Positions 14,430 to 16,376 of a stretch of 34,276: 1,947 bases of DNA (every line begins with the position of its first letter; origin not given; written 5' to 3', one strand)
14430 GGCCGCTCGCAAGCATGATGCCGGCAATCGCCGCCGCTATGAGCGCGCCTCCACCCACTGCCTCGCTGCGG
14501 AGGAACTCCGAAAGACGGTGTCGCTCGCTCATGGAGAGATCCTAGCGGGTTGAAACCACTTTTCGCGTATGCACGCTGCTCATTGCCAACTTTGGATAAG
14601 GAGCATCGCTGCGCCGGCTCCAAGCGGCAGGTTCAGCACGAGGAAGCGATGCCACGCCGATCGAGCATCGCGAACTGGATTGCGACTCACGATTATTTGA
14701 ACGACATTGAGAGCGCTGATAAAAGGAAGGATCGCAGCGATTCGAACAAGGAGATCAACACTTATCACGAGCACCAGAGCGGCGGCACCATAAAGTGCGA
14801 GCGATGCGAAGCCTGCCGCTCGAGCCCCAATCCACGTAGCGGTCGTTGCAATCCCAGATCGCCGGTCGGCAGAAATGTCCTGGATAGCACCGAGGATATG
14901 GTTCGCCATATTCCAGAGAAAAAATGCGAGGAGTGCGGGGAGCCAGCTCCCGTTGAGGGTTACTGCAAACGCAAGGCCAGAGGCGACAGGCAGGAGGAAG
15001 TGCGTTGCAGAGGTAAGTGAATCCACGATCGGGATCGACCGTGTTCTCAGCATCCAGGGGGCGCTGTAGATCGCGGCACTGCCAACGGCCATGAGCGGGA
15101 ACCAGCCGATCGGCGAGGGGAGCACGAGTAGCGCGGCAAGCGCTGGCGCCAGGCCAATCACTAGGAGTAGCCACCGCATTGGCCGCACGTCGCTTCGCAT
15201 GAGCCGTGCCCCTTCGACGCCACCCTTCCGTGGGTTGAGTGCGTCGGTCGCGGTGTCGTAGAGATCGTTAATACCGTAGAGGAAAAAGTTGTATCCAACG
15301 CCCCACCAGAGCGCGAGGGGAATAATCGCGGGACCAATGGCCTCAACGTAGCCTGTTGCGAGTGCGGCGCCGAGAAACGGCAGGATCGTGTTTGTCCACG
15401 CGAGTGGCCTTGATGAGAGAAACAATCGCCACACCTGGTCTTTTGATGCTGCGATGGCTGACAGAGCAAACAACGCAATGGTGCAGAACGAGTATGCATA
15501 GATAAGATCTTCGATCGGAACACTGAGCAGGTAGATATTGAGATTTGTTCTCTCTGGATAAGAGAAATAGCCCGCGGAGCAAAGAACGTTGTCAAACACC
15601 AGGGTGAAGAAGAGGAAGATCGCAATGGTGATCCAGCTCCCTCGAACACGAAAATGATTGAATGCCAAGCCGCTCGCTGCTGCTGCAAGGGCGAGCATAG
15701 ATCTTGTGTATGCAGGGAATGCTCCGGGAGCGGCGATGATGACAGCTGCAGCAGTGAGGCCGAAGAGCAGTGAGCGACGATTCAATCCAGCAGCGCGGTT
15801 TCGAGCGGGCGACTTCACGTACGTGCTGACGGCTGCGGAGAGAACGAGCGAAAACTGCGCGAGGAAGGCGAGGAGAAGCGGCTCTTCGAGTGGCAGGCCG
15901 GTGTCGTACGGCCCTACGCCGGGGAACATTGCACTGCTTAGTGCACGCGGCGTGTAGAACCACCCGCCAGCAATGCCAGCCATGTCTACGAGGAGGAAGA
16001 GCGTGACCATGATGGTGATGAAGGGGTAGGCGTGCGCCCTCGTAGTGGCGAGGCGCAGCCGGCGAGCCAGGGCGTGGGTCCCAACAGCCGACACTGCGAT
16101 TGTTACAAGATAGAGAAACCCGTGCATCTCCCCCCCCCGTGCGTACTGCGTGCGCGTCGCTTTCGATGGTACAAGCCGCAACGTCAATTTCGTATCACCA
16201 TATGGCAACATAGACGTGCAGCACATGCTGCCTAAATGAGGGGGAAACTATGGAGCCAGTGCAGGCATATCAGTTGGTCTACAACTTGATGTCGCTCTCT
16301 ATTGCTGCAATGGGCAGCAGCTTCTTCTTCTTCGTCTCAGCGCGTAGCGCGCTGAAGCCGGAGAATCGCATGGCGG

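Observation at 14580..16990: Proton-pump rhodopsin divergently paired with a one-polypeptide carotenoid cyclase + lycopene elongase fusion, with no blh in the window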

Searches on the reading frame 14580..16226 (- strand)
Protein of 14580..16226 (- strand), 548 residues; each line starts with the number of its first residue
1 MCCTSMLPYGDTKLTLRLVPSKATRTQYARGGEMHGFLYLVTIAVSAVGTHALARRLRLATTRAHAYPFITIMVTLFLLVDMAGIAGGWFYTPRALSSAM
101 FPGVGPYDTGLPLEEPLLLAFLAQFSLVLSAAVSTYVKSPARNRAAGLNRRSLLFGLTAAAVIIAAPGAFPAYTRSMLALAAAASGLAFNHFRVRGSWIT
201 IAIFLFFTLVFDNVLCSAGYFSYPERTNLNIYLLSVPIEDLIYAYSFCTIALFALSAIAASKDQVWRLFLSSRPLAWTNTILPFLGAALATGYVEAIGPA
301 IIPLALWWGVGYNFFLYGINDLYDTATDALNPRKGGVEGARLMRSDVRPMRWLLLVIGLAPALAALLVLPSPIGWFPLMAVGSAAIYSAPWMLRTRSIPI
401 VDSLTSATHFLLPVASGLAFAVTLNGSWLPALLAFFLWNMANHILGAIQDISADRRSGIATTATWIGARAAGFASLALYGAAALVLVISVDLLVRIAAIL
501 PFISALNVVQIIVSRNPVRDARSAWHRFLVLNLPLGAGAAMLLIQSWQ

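Call 3: search_protein_families(library=pfam, proteins=[window:14580-16226:-], max_evalue=0.01)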
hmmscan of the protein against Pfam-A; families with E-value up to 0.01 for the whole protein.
window:14580-16226:- (548 aa): 2 families
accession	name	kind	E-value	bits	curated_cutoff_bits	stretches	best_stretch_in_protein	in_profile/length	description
PF01040.23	UbiA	-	1.1e-15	58.1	34.2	1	284-528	6-246/250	UbiA prenyltransferase family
PF18916.5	Lycopene_cyc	-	1.4e-06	29.2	27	1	173-253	4-87/92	Lycopene cyclase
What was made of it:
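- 14580..15431 (-): Fusion residues 233-515 plus the stop codon: a CrtEb-type lycopene elongase (UbiA prenyltransferase) with both Asp-rich motifs, N287-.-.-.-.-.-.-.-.295 and D417-x-x-x-D421. Pfam UbiA scores 58 bits (call 3).
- On Lycopene elongase (CrtEb / CrtE2 / LbtC / LyeJ clade of the UbiA superfamily): PF01040 scores 58 bits (call 3).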

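Call 4: search_protein_families(library=ncbifam, proteins=[window:14580-16226:-], max_evalue=0.01)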
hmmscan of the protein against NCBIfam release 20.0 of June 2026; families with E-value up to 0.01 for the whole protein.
window:14580-16226:- (548 aa): 7 families
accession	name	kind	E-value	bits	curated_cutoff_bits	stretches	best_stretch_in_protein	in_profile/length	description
NF009608.0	PRK13105.1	equivalog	7.3e-58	196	217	1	260-547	4-289/291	prenyltransferase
NF010119.0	PRK13595.1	equivalog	3.3e-36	125.3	248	1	265-519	12-259/292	prenyltransferase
NF009516.0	PRK12875.1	equivalog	9.6e-32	110.2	205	1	260-541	12-283/292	prenyltransferase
TIGR03462.1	CarR_dom_SF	subfamily_domain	4.6e-11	43.1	39.4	1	184-252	18-85/89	lycopene cyclase domain-containing protein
NF009523.0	PRK12884.1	equivalog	1.9e-08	33.9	269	1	316-502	53-229/279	prenyltransferase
NF009511.0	PRK12871.1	equivalog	5.9e-05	22.6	281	1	353-488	103-234/297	prenyltransferase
NF009522.0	PRK12883.1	equivalog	0.00023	20.7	353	1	318-513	55-237/279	geranylgeranylglycerol-phosphate geranylgeranyltransferase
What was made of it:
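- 14580..15431 (-): NCBIfam gives NF009608 196 bits, NF010119 125, NF009516 110, and all other UbiA models under 35 (call 4).
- On Lycopene elongase (CrtEb / CrtE2 / LbtC / LyeJ clade of the UbiA superfamily): The next best is 34 bits (call 4). 196 bits against a cut-off of 217 (call 4).
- On Heterodimeric C50 carotenoid cyclase (CrtYe/CrtYf type, lycopene-cyclase domain): Half 2 passes (PF18916 29.2 against 27; TIGR03462 43.1 against 39.4; calls 3, 4).
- Checked: Pfam and NCBIfam detect the UbiA domain and the second cyclase half (calls 3, 4).
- The UbiA domain scores below NCBI's curated CrtEb cut-off (196 against 217 bits, call 4). The mechanism is known from one archaeon, with a distantly related opsin and elongase (LyeJ-type model 110 bits against CrtEb-type 196 bits, call 4).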

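Call 10: find_homologous_proteins(query=window:14580-16127:-, max_evalue=0.00001)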
Query window:14580-16127:- (515 aa): 17 proteins with E <= 0.00001 among 8000 candidates.
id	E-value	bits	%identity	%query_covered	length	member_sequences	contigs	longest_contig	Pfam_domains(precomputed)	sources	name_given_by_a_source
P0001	0.0e+0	1087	99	100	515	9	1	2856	PF01040.24,PF18916.6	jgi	-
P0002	2.7e-287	971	87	100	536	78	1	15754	PF01040.24,PF18916.6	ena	-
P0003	5.1e-250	848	79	100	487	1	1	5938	PF01040.24,PF18916.6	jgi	jgi:lycopene cyclase domain-containing protein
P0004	9.0e-113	396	44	100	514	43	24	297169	PF01040.24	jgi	-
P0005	3.1e-111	391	43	100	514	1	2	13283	PF01040.24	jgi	jgi:lycopene cyclase domain-containing protein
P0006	4.6e-111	390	44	100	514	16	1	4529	PF01040.24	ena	-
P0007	7.6e-109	383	42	100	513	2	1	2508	PF01040.24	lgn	-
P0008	3.9e-45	173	44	54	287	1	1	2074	PF01040.24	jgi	-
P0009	9.7e-45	171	41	55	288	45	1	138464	PF01040.24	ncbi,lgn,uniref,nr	ncbi:prenyltransferase [Rathayibacter rathayi]|uniref:Prenyltransferase n=1 Tax=Rathayibacter rathay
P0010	1.6e-44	171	44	54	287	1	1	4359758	PF01040.24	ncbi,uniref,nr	ncbi:prenyltransferase [Rathayibacter festucae]|uniref:Prenyltransferase n=1 Tax=Rathayibacter festu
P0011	7.0e-44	168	43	54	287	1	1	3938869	PF01040.24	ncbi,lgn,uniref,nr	ncbi:prenyltransferase [Rathayibacter sp. VKM Ac-2759]|uniref:prenyltransferase n=1 Tax=Rathayibacte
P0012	1.1e-43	168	43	54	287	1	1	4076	PF01040.24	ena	-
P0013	3.6e-43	166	42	54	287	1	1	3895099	PF01040.24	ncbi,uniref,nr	ncbi:prenyltransferase [Rathayibacter oskolensis]|uniref:prenyltransferase n=1 Tax=Rathayibacter osk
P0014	2.8e-41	160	39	56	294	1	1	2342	PF01040.24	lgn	-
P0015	6.1e-41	159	39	54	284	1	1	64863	PF01040.24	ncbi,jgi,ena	jgi:4-hydroxybenzoate polyprenyltransferase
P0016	1.2e-37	148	37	54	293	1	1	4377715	PF01040.24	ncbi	ncbi:prenyltransferase [Georgenia yuyongxinii]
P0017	3.6e-33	133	40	54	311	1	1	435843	PF01040.24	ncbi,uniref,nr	ncbi:prenyltransferase [Schumannella sp. 10F1B-5-1]|uniref:prenyltransferase n=1 Tax=Schumannella sp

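Call 11: find_encoding_contigs(protein=P0004, flank=10000, max_places=6)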
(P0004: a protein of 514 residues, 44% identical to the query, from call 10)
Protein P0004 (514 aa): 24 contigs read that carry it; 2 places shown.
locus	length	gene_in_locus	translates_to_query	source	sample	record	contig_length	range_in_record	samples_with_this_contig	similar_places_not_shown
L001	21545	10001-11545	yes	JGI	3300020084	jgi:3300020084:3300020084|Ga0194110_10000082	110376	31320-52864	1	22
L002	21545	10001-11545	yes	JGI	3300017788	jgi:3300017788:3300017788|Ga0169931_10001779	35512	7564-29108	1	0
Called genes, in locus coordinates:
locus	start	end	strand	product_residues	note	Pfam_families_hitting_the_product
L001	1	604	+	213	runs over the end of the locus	PF02163:Peptidase_M50 (faint)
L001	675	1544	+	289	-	PF02616:SMC_ScpA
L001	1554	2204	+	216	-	PF04079:SMC_ScpB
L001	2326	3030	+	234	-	PF00849:PseudoU_synth_2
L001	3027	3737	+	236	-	PF02224:Cytidylate_kin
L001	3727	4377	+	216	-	PF01553:Acyltransferase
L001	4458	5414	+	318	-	PF02401:LYTB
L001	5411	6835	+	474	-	PF00009:GTP_EFTU, PF03193:RsgA_GTPase (faint), PF01926:MMR_HSR1, PF02421:FeoB_N, PF00009:GTP_EFTU, PF02421:FeoB_N, PF01926:MMR_HSR1, PF14714:KH_dom-like, +6 more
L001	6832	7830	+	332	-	PF01210:NAD_Gly3P_dh_N, PF07479:NAD_Gly3P_dh_C, PF20618:GPD_NAD_C_bact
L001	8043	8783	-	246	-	PF01036:Bac_rhodopsin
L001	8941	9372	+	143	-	PF14229:DUF4332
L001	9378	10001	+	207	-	PF07314:Lit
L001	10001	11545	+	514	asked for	PF01040:UbiA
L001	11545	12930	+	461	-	PF03453:MoeA_N, PF00994:MoCF_biosynth, PF03454:MoeA_C (weak)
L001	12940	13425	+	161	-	PF01967:MoaC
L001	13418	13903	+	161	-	PF00994:MoCF_biosynth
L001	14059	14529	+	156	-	PF22811:Zn_ribbon_NrdR, PF03477:ATP-cone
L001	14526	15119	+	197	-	PF06559:DCD_N, PF22769:DCD, PF22569:DCD_C (weak)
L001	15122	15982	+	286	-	PF00753:Lactamase_B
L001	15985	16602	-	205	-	PF00578:AhpC-TSA, PF00085:Thioredoxin, PF08534:Redoxin, PF13905:Thioredoxin_8 (weak)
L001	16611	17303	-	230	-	PF02683:DsbD_TM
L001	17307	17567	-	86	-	PF05768:Glrx-like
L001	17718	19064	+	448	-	PF05977:MFS_3, PF07690:MFS_1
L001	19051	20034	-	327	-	PF04227:Indigoidine_A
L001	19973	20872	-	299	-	PF00294:PfkB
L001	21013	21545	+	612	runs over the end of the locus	PF07973:tRNA_SAD, PF00587:tRNA-synt_2b, PF03129:HGTP_anticodon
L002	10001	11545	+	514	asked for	PF01040:UbiA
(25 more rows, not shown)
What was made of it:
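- In the main Limnocylindrus clade the fusion overlaps unrelated genes (Lit-like, MoeA) in an apparent operon (call 11), so neighbourhood alone is weaker evidence than in large genomes. In the main clade two unrelated genes separate the pair, and the fusion overlaps Lit-like and MoeA genes (call 11).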

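Call 12: find_encoding_contigs(protein=P0002, flank=10000, max_places=4)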
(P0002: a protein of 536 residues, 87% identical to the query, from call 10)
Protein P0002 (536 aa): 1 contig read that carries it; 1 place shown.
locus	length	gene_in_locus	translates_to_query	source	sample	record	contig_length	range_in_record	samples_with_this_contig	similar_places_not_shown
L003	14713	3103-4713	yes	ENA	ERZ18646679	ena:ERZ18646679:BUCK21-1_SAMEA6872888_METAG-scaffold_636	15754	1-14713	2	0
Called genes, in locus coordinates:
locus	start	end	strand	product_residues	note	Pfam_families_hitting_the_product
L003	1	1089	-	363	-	?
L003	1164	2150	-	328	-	PF00149:Metallophos (weak)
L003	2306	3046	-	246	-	PF01036:Bac_rhodopsin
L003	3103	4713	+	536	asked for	PF18916:Lycopene_cyc (weak), PF01040:UbiA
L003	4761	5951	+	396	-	PF06965:Na_H_antiport_1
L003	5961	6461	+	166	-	PF05163:DinB, PF12867:DinB_2 (faint)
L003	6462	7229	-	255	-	PF00512:HisKA, PF02518:HATPase_c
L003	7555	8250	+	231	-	PF00072:Response_reg, PF00486:Trans_reg_C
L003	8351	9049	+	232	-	PF01895:PhoU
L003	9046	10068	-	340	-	-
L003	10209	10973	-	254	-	PF02463:SMC_N, PF00005:ABC_tran, PF13304:AAA_21 (faint)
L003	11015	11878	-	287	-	PF00528:BPD_transp_1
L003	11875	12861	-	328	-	PF00528:BPD_transp_1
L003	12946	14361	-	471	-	PF12849:PBP_like_2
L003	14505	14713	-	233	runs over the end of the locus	-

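Call 14: find_related_loci(query=A1, collection=genome_contigs, flank=10000)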
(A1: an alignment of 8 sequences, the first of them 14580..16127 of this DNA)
Query A1 (515 aa) in genome_contigs; peptide patterns used: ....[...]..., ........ (x = any residue, [..] = any of these).
599 stretches matched a pattern (row limit reached: there are more); 32 encode a relative of the query (tblastn E <= 1e-3); 32 distinct loci.
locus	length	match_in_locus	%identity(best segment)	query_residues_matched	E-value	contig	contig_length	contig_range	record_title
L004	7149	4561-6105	87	1-515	0e+0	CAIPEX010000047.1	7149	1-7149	MAG: uncultured Chloroflexi bacterium isolate Ki3-D1_bin-0051 genome assembly, contig: bin-0051:47/72, whole genome shot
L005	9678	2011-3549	44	3-515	1e-114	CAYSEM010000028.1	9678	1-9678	MAG TPA_asm: uncultured Chloroflexota bacterium isolate SRP193358_co1_546 genome assembly, contig: NODE_21002_length_967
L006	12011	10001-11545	44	1-515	8e-114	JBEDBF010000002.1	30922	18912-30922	MAG: Chloroflexota bacterium isolate NASQAN2014_035_F_bin.19 scaffold_21, whole genome shotgun sequence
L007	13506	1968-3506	44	3-515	2e-111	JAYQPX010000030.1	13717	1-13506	MAG: Chloroflexota bacterium isolate SD3112_S42.metabat_2.016 NODE_1489_length_13717_cov_6.17346, whole genome shotgun s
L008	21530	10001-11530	42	3-513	4e-110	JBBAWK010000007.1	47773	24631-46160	MAG: Candidatus Limnocylindrus sp. isolate EUL_347 ctg7-EUL_347, whole genome shotgun sequence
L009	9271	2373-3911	45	3-515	5e-109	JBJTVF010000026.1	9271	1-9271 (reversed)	MAG: Candidatus Limnocylindrus sp. isolate samp_4445_metabat2_123 samp_4445_543436, whole genome shotgun sequence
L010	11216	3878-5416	45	3-515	4e-108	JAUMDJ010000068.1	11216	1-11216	MAG: Chloroflexota bacterium isolate G_CHLO1 NODE_6913_length_11216_cov_36.126251, whole genome shotgun sequence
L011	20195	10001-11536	43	1-513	2e-107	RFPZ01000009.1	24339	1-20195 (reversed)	MAG: Candidatus Aquidulcis frankliniae isolate WB4_1_0576 contig_100_8, whole genome shotgun sequence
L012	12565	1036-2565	43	3-513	2e-107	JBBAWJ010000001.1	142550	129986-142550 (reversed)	MAG: Candidatus Limnocylindrus sp. isolate EUL_346 ctg1-EUL_346, whole genome shotgun sequence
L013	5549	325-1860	43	1-513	2e-106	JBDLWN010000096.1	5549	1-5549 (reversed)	MAG: Chloroflexota bacterium isolate lowercolorado_2019_sw_WHONDRS-S19S_0063_B_bin.10 scaffold_854917, whole genome shot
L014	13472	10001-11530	43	3-513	8e-106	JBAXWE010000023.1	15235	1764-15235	MAG: bacterium isolate ELA705 MAG705_23, whole genome shotgun sequence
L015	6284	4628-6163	43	3-515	4e-105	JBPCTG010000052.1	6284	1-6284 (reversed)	MAG: Candidatus Limnocylindrus sp. S1Ck117_1289140_flag_0_multi_12.0884_len_6284, whole genome shotgun sequence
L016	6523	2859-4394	44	3-515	3e-105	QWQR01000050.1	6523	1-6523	MAG: Chloroflexi bacterium isolate RE-chloro-G1 RE-G1-c50, whole genome shotgun sequence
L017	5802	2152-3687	43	1-513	4e-105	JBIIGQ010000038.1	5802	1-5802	MAG: Candidatus Limnocylindrus sp. isolate ME2001-07-16D8pf_3300042503_group1_bin21 Rohwer_bin1231_scaffold_17934_c1, wh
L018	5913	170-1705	43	1-513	4e-105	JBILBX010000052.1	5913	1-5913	MAG: Candidatus Limnocylindrus sp. isolate ME2016-06-08_3300042307_group7_bin4 Rohwer_bin1242_scaffold_9714_c1, whole ge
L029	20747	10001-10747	33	230-482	3e-18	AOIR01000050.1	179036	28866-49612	Natrinema thermotolerans DSM 11552 contig_50, whole genome shotgun sequence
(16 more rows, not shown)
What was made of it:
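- Checked: The intact fusion recurs in 25 GTDB species genomes (call 14) and in independent JGI, ENA and Logan assemblies (call 10).
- Aquidulcis and relatives (call 14).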

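Call 23: find_encoding_contigs(protein=P0010, flank=8000, max_places=2)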
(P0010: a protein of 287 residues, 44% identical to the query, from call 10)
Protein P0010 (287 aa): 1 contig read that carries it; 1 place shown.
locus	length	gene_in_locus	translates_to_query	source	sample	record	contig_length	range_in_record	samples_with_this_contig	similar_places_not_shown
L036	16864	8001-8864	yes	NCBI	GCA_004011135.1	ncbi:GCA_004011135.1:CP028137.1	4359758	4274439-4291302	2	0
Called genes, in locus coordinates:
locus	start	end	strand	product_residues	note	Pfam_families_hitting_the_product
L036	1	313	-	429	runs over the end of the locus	PF01547:SBP_bac_1, PF13416:SBP_bac_8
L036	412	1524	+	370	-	PF00356:LacI, PF00532:Peripla_BP_1, PF13407:Peripla_BP_4 (weak), PF13377:Peripla_BP_3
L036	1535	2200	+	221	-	PF13472:Lipase_GDSL_2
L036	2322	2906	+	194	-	PF06559:DCD_N, PF22769:DCD, PF22569:DCD_C, PF00692:dUTPase (weak)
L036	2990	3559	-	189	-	PF00293:NUDIX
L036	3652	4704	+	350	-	PF00348:polyprenyl_synt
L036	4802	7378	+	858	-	PF00494:SQS_PSY, PF01266:DAO, PF01593:Amino_oxidase, PF13450:NAD_binding_8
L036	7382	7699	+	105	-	-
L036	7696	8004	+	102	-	PF18916:Lycopene_cyc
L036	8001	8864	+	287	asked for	PF01040:UbiA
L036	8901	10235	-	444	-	PF07690:MFS_1, PF11700:ATG22, PF07690:MFS_1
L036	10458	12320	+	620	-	PF00012:HSP70, PF06723:MreB_Mbl, PF00012:HSP70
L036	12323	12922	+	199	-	PF01025:GrpE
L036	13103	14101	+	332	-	PF00226:DnaJ, PF01556:DnaJ_C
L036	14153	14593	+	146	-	PF00376:MerR, PF13411:MerR_1, PF13591:MerR_2 (weak)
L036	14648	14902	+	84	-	-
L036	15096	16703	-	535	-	PF26314:MptA_B_family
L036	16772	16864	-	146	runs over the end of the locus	PF19581:Glyoxalase_7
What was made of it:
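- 15708..15812 (-): Fusion residues 106-140: a poorly conserved linker with one extra hydrophobic helix (118-141) joining the two three-helix halves. It has no counterpart in the separate CrtYe (105 aa) and CrtYf (102 aa) proteins (call 23).
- The enzyme has been split away from crtE/B/I, with which it is clustered in the sequenced Rathayibacter locus (call 23).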

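Call 26: search_protein_representatives(protein=window:14580-16127:-)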
Query: 515 residues. Proteins with E-value up to 0.001 (for the whole library): 864; up to 1e-10: 388; up to 1e-30: 37. The best 150 are listed.
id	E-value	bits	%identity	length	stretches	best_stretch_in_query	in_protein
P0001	0.0e+00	1087.1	99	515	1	1-515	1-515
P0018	5.3e-112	391.5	45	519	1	1-513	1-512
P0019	3.8e-111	388.6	44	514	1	2-515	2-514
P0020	3.7e-45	171.0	36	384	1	164-505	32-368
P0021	6.5e-42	160.3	44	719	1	233-514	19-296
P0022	3.0e-40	154.8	37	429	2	231-509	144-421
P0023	3.9e-40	154.4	34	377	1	155-506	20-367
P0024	6.7e-39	150.3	35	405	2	234-514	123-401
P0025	7.8e-39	150.1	35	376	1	162-481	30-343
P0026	8.9e-39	149.9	44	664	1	235-514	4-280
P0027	9.8e-39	149.8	38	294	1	233-511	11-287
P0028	1.4e-38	149.3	37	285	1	234-511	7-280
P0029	1.8e-38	149.0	41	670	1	234-514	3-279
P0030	1.9e-38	148.9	38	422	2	232-511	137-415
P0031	2.4e-38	148.5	41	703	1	234-514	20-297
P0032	6.5e-38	147.1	39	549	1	233-514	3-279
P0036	4.1e-36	141.2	36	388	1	150-511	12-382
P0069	1.1e-23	100.2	38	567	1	240-514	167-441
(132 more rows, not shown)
